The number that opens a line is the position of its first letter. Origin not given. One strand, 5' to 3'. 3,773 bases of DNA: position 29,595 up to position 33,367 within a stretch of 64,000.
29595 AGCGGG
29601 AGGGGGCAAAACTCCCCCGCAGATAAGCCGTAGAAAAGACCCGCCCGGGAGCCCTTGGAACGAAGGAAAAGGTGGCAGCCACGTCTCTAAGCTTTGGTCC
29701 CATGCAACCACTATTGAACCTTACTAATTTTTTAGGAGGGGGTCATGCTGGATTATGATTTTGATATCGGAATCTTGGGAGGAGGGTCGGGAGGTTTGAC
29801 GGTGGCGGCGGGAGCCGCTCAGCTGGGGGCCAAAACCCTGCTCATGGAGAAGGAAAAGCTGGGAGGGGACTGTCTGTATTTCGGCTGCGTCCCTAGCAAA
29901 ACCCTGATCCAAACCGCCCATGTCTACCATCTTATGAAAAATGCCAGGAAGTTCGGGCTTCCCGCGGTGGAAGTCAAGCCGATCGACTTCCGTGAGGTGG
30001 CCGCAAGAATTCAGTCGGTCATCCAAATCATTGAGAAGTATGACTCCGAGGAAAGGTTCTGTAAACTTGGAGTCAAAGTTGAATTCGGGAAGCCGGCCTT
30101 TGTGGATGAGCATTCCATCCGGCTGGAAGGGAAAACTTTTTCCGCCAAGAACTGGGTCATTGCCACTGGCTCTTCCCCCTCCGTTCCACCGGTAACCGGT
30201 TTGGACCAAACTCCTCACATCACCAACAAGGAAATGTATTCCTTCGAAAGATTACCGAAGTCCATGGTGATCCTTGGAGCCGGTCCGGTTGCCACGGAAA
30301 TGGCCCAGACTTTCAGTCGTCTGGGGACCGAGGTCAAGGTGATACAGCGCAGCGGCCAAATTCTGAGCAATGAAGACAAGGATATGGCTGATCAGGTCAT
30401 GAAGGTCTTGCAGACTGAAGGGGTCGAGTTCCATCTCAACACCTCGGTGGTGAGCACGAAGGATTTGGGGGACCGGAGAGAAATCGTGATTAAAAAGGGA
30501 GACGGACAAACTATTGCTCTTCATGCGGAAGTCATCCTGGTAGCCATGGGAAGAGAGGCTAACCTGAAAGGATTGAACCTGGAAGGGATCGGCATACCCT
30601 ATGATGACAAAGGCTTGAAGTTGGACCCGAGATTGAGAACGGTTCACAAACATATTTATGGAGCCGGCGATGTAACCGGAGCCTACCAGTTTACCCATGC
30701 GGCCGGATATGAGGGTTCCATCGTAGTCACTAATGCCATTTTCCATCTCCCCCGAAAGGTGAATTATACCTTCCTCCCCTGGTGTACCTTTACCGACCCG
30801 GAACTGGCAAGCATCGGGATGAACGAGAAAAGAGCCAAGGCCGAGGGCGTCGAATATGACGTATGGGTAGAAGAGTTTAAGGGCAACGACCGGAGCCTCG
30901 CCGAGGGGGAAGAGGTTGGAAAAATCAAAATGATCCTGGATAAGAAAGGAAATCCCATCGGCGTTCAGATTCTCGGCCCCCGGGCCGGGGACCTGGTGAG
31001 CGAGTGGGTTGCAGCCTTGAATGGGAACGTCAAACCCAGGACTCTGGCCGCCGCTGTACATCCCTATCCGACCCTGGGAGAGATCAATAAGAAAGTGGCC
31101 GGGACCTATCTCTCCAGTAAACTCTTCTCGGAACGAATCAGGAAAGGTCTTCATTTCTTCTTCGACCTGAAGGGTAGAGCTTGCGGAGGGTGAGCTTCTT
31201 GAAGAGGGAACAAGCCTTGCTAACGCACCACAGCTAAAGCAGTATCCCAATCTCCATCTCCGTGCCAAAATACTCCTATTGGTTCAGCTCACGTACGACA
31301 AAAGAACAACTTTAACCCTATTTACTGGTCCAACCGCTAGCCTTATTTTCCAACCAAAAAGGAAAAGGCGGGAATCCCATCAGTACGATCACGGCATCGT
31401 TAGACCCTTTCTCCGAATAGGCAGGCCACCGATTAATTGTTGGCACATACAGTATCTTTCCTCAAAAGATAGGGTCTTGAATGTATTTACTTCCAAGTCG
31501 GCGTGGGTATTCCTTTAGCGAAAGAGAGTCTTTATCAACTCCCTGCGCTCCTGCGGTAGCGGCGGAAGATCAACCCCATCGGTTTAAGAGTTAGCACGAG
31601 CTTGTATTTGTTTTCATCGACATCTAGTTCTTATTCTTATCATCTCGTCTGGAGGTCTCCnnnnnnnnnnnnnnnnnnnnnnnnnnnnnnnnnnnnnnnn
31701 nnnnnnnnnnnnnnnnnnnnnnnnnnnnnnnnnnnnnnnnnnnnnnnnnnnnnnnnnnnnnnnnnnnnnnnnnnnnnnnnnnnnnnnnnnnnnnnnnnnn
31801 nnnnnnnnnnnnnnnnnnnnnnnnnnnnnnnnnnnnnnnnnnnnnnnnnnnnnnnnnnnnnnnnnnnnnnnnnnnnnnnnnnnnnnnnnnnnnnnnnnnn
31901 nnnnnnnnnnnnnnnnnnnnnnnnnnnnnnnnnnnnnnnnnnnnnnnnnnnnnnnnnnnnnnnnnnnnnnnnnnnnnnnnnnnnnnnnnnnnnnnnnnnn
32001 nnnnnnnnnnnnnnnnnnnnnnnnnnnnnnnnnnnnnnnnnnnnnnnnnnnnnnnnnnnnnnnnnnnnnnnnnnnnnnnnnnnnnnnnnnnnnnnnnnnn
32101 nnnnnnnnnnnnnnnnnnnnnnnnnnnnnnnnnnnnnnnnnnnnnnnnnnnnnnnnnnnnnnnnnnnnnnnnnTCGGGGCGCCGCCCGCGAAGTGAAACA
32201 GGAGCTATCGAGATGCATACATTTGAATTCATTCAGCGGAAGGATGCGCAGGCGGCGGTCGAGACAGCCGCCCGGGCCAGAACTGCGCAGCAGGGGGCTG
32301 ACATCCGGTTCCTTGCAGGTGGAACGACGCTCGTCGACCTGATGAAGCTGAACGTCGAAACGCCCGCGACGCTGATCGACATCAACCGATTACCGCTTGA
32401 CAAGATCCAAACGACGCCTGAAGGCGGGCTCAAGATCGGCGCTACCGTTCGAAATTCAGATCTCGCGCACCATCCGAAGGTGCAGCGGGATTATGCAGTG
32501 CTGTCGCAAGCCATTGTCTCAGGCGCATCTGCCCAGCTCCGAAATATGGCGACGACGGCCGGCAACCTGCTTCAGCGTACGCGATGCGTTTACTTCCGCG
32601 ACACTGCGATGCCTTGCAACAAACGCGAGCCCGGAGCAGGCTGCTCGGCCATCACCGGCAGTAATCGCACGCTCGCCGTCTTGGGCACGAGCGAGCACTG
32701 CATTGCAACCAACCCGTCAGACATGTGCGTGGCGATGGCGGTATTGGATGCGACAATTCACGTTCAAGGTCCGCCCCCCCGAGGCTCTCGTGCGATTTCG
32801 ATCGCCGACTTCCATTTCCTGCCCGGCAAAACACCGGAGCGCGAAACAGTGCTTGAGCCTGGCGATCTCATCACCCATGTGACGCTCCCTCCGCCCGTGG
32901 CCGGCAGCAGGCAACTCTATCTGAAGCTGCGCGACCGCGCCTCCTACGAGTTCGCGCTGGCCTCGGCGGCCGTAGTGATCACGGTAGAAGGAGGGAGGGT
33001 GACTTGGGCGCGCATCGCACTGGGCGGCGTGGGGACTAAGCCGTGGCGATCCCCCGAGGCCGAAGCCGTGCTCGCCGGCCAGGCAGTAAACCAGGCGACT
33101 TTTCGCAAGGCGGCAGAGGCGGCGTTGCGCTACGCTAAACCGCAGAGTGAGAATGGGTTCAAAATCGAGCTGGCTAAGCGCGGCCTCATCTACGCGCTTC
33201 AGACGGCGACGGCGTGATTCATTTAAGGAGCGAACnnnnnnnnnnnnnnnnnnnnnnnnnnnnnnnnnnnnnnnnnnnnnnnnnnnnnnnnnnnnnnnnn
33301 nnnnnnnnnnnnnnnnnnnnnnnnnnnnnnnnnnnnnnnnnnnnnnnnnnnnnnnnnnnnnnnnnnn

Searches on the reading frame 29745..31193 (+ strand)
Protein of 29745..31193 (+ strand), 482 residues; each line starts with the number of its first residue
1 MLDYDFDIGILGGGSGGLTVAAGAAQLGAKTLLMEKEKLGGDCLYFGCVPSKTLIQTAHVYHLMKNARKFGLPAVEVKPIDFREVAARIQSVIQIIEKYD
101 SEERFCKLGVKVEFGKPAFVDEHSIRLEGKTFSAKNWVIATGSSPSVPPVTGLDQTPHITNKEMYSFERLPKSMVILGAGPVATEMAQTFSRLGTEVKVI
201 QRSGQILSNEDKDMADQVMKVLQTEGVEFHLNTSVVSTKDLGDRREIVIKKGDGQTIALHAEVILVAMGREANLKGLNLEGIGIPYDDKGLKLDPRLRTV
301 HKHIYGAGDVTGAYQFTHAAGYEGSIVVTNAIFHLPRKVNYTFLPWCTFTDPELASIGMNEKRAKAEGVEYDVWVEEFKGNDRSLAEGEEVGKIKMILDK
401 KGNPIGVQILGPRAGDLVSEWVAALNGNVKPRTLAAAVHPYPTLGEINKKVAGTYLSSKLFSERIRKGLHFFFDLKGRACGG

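Call 16: search_protein_families(library=ncbifam, proteins=[window:29745-31193:+], max_evalue=1e-10)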
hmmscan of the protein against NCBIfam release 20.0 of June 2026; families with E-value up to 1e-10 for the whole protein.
window:29745-31193:+ (482 aa): 37 families (the best 25 are shown)
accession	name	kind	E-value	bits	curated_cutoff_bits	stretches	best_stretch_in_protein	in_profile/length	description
NF004991.0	PRK06370.1-3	subfamily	5.3e-131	437.6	620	1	6-467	36-498/509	FAD-containing oxidoreductase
TIGR01350.1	lipoamide_DH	equivalog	4e-108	362.1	408.8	1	6-456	2-455/461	dihydrolipoyl dehydrogenase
TIGR02053.1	MerA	equivalog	5.4e-104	348.8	454.45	1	7-455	2-453/465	mercury(II) reductase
NF004947.0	PRK06292.2-5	equivalog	7e-86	289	592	1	5-459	3-462/474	dihydrolipoyl dehydrogenase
NF004992.0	PRK06370.1-4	equivalog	3e-79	266.6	629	1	5-448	4-448/459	FAD-containing oxidoreductase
NF004776.0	PRK06116.1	equivalog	8e-79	265.7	480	1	4-442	3-440/450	glutathione-disulfide reductase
NF004946.0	PRK06292.2-4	subfamily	9e-79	265.4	634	1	5-450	3-465/487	dihydrolipoyl dehydrogenase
NF004943.0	PRK06292.2-1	equivalog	1.6e-75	254.6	432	1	5-452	3-452/456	dihydrolipoyl dehydrogenase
NF005884.0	PRK07846.1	equivalog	1.7e-75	254.4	501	1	5-446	3-442/454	mycothione reductase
NF003585.0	PRK05249.1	equivalog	3.2e-74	250.2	465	1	3-452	4-453/464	Si-specific NAD(P)(+) transhydrogenase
NF010311.1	PRK13748.1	subfamily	1.5e-73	248.5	600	1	7-455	99-548/560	mercury(II) reductase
NF004945.0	PRK06292.2-3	equivalog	8.1e-73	245.9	494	1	6-446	4-443/457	dihydrolipoyl dehydrogenase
TIGR01424.1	gluta_reduc_2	equivalog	8.9e-69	232.2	606.05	1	4-440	1-436/446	glutathione-disulfide reductase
NF004939.0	PRK06292.1-1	equivalog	2.6e-68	230.9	435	1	4-417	4-420/476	dihydrolipoyl dehydrogenase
TIGR03452.1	mycothione_red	equivalog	4.3e-68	230.2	635.65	1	5-447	2-444/452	mycothione reductase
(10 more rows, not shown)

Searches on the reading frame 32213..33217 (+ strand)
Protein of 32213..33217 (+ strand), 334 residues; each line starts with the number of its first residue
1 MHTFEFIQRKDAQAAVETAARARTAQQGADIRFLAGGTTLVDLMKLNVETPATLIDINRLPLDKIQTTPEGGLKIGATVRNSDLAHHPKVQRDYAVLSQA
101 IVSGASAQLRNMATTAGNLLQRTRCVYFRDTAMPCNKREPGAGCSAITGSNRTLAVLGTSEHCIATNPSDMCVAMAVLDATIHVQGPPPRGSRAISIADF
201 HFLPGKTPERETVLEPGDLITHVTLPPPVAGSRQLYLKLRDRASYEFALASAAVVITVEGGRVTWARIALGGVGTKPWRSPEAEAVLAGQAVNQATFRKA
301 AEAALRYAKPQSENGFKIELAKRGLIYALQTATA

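Call 16: search_protein_families(library=ncbifam, proteins=[window:32213-33217:+], max_evalue=1e-10)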
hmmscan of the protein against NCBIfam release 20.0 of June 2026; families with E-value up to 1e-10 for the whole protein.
window:32213-33217:+ (334 aa): 5 families
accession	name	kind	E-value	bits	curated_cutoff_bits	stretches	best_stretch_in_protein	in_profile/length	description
TIGR03195.1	4hydrxCoA_B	equivalog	1.2e-38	133.1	404.55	1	14-303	11-286/321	4-hydroxybenzoyl-CoA reductase subunit beta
NF041019.1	glyceraldDH_beta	equivalog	4.8e-38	131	350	2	168-313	121-257/280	glyceraldehyde dehydrogenase subunit beta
NF043083.1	XdhB_XDHase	equivalog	3.1e-33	115.2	310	2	162-312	115-259/289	xanthine dehydrogenase subunit XdhB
NF007427.0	PRK09971.1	equivalog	9.9e-32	110.3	287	2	152-312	106-259/292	xanthine dehydrogenase FAD-binding subunit XdhB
TIGR02963.1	xanthine_xdhA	equivalog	3.8e-19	68.7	467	1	169-310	307-442/468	xanthine dehydrogenase small subunit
